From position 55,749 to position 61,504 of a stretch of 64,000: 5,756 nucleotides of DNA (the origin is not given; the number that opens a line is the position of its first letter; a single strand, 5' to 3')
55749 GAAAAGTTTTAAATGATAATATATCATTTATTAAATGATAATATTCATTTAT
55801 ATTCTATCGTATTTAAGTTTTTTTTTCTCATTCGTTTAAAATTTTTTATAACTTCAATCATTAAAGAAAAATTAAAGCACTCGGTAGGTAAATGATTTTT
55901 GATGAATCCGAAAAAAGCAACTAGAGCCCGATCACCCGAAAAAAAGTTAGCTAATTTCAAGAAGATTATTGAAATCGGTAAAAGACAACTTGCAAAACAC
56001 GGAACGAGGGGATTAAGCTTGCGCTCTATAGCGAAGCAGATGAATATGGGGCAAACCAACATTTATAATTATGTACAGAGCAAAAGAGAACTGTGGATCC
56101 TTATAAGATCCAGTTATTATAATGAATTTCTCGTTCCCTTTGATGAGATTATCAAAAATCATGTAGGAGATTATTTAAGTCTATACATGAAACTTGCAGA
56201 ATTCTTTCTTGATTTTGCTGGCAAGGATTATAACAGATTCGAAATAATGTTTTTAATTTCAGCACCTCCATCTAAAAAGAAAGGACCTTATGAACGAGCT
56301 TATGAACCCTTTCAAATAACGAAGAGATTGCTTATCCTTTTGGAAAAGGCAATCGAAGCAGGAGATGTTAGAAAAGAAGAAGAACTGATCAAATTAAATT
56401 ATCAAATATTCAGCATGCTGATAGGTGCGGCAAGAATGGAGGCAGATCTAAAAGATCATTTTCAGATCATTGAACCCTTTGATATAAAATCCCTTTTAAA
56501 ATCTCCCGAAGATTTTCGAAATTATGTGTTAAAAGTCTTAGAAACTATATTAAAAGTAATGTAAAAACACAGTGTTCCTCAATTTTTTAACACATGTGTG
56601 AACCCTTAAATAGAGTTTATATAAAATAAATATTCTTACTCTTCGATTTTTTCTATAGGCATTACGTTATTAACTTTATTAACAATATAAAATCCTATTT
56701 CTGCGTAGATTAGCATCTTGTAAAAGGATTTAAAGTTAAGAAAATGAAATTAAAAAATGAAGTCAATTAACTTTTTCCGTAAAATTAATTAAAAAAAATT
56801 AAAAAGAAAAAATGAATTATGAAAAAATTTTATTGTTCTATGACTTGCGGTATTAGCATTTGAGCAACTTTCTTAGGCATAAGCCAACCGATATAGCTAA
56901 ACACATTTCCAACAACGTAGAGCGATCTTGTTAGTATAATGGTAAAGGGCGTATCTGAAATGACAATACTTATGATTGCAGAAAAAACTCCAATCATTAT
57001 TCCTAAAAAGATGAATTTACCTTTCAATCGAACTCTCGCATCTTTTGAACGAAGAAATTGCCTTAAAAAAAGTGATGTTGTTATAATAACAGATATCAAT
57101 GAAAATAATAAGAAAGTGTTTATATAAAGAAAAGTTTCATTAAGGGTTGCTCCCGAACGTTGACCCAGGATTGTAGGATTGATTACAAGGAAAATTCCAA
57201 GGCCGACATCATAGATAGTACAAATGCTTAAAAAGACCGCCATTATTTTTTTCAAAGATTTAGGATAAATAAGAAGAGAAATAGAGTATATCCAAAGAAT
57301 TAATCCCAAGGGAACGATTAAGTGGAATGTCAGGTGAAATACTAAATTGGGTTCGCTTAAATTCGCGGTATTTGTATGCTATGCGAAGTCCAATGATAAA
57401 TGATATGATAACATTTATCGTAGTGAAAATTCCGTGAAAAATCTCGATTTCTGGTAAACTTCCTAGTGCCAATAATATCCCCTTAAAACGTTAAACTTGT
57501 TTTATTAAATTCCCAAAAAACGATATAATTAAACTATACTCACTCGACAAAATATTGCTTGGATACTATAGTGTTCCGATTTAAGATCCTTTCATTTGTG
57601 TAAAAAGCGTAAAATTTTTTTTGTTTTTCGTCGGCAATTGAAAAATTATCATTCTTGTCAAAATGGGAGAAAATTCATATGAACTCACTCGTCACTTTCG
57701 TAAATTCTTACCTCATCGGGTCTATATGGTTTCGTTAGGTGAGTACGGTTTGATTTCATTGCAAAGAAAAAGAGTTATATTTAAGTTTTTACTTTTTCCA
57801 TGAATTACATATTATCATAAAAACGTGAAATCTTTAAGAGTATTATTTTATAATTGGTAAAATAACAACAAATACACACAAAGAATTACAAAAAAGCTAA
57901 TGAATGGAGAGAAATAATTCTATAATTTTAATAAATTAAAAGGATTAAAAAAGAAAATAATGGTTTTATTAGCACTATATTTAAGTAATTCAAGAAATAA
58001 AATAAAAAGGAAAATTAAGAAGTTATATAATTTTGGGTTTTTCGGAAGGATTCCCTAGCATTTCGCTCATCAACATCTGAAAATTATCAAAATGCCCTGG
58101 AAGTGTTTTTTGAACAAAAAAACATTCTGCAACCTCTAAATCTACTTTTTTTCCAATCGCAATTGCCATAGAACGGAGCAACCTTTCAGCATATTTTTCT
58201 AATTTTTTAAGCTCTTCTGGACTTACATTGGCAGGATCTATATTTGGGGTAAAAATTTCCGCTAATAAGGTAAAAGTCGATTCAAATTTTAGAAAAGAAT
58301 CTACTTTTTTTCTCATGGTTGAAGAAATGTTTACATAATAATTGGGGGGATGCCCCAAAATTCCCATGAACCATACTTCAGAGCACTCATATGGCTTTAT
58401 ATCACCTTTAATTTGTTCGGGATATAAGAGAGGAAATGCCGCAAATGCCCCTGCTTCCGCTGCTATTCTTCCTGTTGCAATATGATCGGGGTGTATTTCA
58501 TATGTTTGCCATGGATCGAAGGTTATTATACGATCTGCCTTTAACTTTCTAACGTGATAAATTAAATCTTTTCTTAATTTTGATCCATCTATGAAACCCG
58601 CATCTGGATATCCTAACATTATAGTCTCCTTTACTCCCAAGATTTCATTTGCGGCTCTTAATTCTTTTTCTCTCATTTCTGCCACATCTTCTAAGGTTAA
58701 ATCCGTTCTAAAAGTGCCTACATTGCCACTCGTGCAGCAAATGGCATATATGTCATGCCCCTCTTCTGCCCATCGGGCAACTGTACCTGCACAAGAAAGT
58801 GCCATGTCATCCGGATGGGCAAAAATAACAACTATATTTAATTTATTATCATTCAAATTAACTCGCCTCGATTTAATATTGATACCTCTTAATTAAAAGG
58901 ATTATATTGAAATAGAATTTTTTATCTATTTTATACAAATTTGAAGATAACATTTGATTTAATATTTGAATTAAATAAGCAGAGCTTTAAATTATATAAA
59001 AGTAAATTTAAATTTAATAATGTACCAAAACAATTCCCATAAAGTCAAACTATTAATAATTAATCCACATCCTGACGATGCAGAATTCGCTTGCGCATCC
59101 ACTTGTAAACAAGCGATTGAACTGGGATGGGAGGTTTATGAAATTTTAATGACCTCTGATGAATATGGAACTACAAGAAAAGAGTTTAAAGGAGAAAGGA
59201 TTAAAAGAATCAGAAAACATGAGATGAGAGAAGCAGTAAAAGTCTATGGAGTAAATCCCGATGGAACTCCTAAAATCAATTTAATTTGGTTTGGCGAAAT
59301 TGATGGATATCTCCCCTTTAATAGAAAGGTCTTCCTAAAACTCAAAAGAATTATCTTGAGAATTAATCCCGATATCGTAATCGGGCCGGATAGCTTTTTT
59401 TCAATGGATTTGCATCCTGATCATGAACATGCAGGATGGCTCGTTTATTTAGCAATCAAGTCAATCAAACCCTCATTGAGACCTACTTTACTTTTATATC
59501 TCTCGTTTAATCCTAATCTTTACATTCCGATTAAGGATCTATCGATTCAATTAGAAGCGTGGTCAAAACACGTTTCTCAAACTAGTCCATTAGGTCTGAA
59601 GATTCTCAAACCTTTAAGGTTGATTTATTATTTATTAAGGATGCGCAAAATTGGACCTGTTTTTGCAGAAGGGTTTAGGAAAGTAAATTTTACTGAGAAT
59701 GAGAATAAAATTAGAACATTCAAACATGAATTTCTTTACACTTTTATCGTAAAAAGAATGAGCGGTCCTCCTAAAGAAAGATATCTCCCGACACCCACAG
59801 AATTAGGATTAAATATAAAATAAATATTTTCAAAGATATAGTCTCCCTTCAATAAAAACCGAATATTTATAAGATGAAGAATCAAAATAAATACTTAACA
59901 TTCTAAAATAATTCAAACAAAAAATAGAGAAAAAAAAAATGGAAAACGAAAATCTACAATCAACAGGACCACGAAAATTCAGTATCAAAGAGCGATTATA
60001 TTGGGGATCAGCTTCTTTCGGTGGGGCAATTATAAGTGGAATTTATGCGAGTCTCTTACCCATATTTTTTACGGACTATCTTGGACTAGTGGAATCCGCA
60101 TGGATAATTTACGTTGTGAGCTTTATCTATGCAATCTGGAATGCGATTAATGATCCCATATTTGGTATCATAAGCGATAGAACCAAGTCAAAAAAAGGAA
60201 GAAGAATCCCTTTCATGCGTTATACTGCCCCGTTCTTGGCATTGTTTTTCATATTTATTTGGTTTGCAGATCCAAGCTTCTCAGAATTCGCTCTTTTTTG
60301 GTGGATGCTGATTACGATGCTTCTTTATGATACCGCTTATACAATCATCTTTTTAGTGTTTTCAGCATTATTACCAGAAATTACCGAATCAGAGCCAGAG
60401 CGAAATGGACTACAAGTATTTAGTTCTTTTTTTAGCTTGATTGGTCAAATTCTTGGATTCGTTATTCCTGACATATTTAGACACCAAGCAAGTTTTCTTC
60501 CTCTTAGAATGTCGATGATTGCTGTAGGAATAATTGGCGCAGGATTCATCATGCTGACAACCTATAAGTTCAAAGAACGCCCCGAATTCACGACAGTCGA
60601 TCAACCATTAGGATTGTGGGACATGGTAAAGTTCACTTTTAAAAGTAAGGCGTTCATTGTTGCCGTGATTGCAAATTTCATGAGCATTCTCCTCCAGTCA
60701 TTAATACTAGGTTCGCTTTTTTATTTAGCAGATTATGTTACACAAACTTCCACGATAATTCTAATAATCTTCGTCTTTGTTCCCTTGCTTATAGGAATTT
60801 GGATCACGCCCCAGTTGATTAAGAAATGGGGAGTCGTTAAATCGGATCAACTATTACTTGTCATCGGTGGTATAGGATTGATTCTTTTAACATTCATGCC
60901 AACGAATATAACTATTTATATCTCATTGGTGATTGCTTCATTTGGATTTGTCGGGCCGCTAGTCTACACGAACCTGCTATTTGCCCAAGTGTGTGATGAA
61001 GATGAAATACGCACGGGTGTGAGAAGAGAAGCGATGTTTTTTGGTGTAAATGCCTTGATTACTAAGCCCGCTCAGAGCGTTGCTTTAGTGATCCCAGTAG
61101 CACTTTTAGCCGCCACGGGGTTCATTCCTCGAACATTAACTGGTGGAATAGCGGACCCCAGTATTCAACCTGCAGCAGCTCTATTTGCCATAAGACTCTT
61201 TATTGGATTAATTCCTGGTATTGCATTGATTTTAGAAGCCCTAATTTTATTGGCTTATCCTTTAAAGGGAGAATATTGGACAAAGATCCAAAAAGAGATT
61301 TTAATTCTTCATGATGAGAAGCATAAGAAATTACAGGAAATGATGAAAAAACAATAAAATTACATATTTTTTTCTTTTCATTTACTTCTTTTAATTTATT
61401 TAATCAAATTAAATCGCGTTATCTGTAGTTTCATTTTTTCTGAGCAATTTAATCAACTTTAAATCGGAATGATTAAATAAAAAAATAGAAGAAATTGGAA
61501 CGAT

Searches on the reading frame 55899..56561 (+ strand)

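Call 11: search_protein_families(library=pfam, proteins=[window:55899-56561:+], max_evalue=0.001)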
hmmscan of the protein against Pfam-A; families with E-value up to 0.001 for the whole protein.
window:55899-56561:+ (221 aa): 1 family
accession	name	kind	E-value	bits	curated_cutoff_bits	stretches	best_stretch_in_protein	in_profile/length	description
PF00440.29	TetR_N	-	1.1e-05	25.6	24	1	23-65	1-43/47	Bacterial regulatory proteins, tetR family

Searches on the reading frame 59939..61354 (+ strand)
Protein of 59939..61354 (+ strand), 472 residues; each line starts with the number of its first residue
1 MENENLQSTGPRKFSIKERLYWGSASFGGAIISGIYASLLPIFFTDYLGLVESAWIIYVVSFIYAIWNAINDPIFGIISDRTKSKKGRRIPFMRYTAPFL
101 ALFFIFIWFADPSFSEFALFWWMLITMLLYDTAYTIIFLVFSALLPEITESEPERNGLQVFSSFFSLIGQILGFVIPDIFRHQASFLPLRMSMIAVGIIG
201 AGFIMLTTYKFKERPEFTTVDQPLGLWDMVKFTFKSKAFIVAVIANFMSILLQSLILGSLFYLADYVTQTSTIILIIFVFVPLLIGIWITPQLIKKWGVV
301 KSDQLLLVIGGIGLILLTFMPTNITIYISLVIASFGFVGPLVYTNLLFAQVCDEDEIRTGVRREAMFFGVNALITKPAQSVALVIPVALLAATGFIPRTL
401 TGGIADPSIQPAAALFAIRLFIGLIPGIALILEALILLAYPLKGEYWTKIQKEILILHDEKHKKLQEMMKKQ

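Call 65: search_protein_families(library=pfam, proteins=[window:59939-61354:+], max_evalue=0.01)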
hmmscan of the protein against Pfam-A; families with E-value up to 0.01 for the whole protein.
window:59939-61354:+ (472 aa): 2 families
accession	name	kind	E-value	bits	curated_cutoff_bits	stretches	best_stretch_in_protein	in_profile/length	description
PF13347.12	MFS_2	-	3.2e-56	191.1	27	1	23-443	3-426/427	MFS/sugar transport protein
PF07690.21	MFS_1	-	1.2e-09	38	33.4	1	25-347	4-318/347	Major Facilitator Superfamily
